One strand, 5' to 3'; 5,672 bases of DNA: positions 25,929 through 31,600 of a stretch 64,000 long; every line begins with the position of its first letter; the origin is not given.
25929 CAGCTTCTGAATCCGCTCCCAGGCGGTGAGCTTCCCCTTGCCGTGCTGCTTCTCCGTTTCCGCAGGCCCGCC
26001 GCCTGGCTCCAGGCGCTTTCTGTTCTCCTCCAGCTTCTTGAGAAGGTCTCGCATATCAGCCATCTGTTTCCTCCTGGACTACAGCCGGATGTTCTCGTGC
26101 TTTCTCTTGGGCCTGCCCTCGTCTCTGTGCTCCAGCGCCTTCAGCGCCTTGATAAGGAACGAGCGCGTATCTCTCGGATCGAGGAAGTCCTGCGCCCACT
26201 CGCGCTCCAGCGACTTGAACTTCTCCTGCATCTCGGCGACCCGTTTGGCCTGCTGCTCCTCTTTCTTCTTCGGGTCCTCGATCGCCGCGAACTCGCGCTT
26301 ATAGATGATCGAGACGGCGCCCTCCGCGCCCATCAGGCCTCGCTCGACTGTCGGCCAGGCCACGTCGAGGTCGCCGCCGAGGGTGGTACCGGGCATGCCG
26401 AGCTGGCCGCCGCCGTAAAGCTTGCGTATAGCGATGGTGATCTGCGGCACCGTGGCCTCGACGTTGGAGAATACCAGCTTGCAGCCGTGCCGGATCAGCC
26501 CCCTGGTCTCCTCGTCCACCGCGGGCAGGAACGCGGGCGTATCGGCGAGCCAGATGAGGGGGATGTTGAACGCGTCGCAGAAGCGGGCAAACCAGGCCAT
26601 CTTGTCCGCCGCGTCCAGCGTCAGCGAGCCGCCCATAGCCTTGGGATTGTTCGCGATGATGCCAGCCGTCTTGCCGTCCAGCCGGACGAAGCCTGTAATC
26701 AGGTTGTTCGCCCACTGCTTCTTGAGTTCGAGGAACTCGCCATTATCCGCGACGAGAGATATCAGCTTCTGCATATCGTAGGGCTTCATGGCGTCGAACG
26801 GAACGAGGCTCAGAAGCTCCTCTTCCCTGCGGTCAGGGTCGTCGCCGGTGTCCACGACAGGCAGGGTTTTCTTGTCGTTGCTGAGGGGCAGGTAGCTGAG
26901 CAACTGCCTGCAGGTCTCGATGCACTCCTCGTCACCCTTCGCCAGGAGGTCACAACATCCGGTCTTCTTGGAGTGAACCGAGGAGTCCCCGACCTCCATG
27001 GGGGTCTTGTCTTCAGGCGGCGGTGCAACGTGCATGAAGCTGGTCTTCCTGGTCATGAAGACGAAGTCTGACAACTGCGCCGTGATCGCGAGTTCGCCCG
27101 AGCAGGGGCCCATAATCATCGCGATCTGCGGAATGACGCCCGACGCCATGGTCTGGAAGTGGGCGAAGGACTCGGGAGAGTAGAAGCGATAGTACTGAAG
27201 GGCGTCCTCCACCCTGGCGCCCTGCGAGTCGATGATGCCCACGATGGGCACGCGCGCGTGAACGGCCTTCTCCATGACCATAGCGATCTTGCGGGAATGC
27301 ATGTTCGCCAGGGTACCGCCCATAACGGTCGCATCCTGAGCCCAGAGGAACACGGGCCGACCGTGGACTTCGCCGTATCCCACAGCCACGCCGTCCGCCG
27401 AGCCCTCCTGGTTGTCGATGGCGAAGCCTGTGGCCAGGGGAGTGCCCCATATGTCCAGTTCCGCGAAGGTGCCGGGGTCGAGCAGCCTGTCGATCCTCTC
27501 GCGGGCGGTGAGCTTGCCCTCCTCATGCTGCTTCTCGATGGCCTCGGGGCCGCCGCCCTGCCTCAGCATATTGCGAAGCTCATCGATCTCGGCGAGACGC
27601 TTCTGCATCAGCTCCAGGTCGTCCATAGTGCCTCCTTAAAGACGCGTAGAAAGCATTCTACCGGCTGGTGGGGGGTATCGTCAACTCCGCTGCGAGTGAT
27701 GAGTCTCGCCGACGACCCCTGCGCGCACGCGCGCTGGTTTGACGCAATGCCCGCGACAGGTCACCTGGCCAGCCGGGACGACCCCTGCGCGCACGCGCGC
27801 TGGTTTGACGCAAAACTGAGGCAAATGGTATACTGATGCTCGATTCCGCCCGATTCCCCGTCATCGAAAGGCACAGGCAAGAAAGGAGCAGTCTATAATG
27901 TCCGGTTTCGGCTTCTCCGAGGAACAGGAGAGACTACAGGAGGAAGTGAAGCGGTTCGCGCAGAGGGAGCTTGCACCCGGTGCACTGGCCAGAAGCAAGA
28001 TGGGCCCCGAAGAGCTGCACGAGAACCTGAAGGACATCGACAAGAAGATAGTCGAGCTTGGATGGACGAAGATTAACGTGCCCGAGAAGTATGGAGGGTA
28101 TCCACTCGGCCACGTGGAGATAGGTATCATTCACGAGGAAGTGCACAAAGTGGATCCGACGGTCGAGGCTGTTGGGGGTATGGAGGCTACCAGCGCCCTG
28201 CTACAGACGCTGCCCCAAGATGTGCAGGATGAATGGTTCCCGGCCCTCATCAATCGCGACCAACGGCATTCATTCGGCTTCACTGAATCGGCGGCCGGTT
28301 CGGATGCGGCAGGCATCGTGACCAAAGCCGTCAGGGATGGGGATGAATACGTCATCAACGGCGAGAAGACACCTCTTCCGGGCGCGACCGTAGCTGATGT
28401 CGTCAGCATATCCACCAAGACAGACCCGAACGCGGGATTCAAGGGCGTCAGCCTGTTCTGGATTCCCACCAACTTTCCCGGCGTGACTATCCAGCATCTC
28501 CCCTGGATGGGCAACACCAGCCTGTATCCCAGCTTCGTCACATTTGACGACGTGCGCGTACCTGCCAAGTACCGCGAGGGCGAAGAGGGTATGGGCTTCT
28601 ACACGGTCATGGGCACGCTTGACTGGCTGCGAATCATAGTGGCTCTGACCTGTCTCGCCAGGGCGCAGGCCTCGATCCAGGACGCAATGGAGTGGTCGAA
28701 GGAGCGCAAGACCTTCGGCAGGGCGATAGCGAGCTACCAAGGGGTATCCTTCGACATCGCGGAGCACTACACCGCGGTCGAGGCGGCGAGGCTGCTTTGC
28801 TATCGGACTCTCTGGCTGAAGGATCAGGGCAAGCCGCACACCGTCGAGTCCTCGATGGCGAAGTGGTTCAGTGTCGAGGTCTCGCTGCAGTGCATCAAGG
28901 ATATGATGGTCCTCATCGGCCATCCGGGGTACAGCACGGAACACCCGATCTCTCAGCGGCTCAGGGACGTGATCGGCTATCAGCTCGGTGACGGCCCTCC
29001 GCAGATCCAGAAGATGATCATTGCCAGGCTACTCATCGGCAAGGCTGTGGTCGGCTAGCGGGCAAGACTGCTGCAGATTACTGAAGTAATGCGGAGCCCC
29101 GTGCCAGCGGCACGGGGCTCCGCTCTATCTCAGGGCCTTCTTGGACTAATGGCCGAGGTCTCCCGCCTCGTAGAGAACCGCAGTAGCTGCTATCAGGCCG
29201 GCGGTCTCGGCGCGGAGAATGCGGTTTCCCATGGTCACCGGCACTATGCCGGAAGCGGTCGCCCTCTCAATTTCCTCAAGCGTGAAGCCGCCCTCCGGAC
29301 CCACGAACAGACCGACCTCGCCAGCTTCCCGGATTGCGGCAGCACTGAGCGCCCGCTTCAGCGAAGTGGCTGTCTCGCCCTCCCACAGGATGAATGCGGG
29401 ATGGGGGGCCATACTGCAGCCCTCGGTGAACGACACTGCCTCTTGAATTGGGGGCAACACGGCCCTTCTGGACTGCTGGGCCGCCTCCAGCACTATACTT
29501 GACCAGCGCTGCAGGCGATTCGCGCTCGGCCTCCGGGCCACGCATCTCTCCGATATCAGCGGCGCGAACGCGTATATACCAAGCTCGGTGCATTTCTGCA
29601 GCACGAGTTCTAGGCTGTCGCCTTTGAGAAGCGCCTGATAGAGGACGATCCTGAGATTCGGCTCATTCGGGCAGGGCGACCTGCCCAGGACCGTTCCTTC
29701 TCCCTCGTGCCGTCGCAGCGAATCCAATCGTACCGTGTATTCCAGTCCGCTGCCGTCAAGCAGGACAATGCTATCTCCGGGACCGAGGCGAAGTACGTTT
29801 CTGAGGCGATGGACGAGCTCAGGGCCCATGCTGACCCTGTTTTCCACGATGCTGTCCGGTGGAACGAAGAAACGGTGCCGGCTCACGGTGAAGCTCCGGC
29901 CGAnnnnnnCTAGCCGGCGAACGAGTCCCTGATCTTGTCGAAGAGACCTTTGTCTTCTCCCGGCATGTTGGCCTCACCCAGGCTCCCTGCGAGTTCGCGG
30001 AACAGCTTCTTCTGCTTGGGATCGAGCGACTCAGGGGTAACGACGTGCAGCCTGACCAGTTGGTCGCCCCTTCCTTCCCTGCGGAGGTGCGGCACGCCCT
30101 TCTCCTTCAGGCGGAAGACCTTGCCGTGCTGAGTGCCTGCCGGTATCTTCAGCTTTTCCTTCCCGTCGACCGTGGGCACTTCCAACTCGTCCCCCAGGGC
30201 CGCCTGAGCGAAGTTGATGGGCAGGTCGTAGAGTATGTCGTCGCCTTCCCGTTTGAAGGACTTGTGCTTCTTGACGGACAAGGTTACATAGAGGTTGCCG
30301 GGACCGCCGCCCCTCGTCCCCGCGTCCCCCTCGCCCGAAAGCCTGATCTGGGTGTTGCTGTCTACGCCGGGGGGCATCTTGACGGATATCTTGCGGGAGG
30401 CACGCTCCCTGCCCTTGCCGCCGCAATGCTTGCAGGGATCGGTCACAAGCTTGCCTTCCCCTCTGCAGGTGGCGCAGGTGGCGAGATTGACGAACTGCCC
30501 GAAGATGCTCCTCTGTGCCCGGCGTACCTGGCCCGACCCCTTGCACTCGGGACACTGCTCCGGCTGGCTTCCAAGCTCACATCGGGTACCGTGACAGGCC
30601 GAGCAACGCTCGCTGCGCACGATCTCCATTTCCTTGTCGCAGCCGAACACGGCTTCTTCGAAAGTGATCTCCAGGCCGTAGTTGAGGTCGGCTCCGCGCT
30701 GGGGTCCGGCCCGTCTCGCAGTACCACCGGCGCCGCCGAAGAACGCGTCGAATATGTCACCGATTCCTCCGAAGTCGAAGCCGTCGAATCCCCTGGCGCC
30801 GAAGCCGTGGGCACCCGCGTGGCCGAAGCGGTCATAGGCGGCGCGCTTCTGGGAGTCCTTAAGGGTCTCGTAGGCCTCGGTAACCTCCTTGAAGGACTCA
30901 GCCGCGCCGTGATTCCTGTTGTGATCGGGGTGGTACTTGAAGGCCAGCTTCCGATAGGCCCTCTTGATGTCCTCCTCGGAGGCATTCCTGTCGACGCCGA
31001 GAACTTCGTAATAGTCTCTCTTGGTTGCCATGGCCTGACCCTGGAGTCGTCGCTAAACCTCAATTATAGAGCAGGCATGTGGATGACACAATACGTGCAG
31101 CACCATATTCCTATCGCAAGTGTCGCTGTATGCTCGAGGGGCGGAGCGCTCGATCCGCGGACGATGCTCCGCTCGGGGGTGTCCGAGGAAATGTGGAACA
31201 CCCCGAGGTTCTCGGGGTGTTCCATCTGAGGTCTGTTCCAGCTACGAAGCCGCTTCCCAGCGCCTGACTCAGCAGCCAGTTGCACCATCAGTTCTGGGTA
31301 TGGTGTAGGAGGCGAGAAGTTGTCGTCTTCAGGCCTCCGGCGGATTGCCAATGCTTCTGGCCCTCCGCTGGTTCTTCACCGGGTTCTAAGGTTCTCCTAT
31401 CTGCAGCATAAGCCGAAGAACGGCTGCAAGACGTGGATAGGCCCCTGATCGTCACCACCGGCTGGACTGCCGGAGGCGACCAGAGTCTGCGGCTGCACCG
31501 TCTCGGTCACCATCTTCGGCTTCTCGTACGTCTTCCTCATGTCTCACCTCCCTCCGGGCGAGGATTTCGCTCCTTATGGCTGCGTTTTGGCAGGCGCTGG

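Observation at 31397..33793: Compact RiPP gene cluster: HprK-like kinase, RRE, rSAM-SPASM and precursor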

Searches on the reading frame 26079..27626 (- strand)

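Call 64: search_protein_families(library=pfam, proteins=[window:26079-27626:-], max_evalue=0.001)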
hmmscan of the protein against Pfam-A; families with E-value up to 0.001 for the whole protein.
window:26079-27626:- (515 aa): 2 families
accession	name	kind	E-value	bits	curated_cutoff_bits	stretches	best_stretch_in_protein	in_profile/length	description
PF01039.27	Carboxyl_trans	-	1.3e-125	420.3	22.3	1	32-513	1-493/493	Carboxyl transferase domain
PF03255.19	ACCA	-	5.4e-08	32.8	23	0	347-424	140-217/310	Acetyl co-enzyme A carboxylase carboxyltransferase-like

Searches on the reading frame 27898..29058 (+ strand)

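Call 64: search_protein_families(library=pfam, proteins=[window:27898-29058:+], max_evalue=0.001)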
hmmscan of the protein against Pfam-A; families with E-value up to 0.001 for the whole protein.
window:27898-29058:+ (386 aa): 4 families
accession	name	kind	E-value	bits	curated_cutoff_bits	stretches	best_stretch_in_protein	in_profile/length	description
PF00441.29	Acyl-CoA_dh_1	-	4.1e-39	134.6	22.4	1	231-378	1-148/150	Acyl-CoA dehydrogenase, C-terminal domain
PF02770.24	Acyl-CoA_dh_M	-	5.3e-16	59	33.3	1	125-219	1-97/97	Acyl-CoA dehydrogenase, middle domain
PF02771.21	Acyl-CoA_dh_N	-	6.3e-16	59.2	22.9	1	7-119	1-111/113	Acyl-CoA dehydrogenase, N-terminal domain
PF08028.16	Acyl-CoA_dh_2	-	2.7e-13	50.8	22.7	1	248-358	3-123/134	Acyl-CoA dehydrogenase, C-terminal domain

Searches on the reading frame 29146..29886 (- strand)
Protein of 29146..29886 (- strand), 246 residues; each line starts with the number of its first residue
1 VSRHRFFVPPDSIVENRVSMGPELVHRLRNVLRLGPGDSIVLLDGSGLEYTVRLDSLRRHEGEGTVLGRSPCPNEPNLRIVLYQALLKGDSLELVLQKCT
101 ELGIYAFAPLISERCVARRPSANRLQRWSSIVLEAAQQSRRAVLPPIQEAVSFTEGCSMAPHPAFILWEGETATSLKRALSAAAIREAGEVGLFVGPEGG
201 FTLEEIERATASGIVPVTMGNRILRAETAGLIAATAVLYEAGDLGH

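Call 64: search_protein_families(library=pfam, proteins=[window:29146-29886:-], max_evalue=0.001)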
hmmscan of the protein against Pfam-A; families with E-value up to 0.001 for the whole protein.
window:29146-29886:- (246 aa): 2 families
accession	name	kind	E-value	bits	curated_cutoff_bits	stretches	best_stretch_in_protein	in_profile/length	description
PF04452.19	Methyltrans_RNA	-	5e-45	153.5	23.9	1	75-237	2-164/165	RNA methyltransferase domain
PF20260.4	PUA_4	-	6.5e-06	26.6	23.9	1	28-56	9-37/48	RNA methyltransferase PUA domain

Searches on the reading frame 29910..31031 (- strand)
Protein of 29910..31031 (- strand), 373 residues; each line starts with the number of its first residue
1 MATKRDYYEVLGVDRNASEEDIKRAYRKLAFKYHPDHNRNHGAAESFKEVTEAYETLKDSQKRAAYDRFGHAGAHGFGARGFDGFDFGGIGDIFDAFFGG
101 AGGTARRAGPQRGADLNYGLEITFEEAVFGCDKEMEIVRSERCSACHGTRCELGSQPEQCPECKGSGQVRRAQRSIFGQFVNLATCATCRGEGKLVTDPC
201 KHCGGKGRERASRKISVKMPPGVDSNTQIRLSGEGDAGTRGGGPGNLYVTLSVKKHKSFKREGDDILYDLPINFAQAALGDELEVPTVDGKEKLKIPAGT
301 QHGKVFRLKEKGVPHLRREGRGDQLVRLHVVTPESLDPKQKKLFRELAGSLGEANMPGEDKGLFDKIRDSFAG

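Call 61: list_cluster_members(proteins=[P0123, P0129, P0014, window:29910-31031:-, window:27898-29058:+, P0172, P0173])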
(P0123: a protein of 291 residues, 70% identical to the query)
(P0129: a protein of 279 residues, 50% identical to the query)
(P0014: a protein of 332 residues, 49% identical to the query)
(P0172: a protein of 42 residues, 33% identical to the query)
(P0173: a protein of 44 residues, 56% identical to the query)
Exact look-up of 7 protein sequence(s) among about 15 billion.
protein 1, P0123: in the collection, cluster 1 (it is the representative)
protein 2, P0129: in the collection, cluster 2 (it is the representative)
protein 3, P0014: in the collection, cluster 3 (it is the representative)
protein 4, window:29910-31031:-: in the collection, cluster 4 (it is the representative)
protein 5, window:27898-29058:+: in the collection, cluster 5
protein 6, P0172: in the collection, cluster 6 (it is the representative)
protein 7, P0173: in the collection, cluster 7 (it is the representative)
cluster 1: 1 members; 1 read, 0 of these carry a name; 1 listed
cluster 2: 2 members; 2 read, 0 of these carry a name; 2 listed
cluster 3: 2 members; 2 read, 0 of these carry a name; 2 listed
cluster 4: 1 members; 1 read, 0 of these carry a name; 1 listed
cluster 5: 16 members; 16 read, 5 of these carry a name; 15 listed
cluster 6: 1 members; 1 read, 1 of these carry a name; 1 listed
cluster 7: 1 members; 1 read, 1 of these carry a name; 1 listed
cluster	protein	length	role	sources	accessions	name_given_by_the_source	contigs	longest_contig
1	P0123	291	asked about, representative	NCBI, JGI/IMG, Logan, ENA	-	-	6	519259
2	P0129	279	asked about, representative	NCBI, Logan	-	-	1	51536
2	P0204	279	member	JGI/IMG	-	-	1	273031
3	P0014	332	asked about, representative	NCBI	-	-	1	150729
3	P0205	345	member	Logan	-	-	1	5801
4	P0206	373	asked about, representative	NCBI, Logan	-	-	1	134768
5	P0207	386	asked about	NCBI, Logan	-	-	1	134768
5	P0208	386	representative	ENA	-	-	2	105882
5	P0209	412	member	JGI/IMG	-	cyclohexanecarboxyl-CoA dehydrogenase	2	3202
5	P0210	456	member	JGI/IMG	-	cyclohexanecarboxyl-CoA dehydrogenase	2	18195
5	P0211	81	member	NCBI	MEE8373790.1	MAG: acyl-CoA dehydrogenase family protein, partial [Dehalococcoidia bacterium]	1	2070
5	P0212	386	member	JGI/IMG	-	cyclohexanecarboxyl-CoA dehydrogenase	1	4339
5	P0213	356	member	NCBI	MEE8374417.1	MAG: acyl-CoA dehydrogenase family protein, partial [Dehalococcoidia bacterium]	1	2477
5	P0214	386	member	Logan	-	-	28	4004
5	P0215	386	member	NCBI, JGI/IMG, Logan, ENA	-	-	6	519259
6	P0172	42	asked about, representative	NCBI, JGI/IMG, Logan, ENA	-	hypothetical protein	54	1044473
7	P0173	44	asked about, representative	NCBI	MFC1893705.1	hypothetical protein ACFLYR_06750 [Chloroflexota bacterium]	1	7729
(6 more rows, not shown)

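Call 64: search_protein_families(library=pfam, proteins=[window:29910-31031:-], max_evalue=0.001)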
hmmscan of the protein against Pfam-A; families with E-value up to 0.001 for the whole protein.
window:29910-31031:- (373 aa): 3 families
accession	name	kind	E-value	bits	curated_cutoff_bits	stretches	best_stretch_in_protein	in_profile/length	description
PF01556.23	DnaJ_C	-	9.7e-53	178.7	26.6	1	117-333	2-152/152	DnaJ C terminal domain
PF00226.36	DnaJ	-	1.5e-26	92.7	27.8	1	6-67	1-63/63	DnaJ domain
PF00684.25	DnaJ_CXXCXGXG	-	1.7e-15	57.5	32.7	1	143-207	1-65/65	DnaJ central domain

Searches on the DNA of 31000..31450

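Call 48: search_rna_families(source=window, start=31000, end=31450, threshold=evalue, max_evalue=1, show_alignments=2)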
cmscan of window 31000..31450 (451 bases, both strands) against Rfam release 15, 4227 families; matches with E-value up to 1: 1.
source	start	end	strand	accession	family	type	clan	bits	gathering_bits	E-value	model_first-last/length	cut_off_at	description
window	31009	31048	+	RF02117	FMR1-AS1_1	Gene; lncRNA;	-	13.9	40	0.93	1-56/56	no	FMR1 antisense RNA 1 conserved region 1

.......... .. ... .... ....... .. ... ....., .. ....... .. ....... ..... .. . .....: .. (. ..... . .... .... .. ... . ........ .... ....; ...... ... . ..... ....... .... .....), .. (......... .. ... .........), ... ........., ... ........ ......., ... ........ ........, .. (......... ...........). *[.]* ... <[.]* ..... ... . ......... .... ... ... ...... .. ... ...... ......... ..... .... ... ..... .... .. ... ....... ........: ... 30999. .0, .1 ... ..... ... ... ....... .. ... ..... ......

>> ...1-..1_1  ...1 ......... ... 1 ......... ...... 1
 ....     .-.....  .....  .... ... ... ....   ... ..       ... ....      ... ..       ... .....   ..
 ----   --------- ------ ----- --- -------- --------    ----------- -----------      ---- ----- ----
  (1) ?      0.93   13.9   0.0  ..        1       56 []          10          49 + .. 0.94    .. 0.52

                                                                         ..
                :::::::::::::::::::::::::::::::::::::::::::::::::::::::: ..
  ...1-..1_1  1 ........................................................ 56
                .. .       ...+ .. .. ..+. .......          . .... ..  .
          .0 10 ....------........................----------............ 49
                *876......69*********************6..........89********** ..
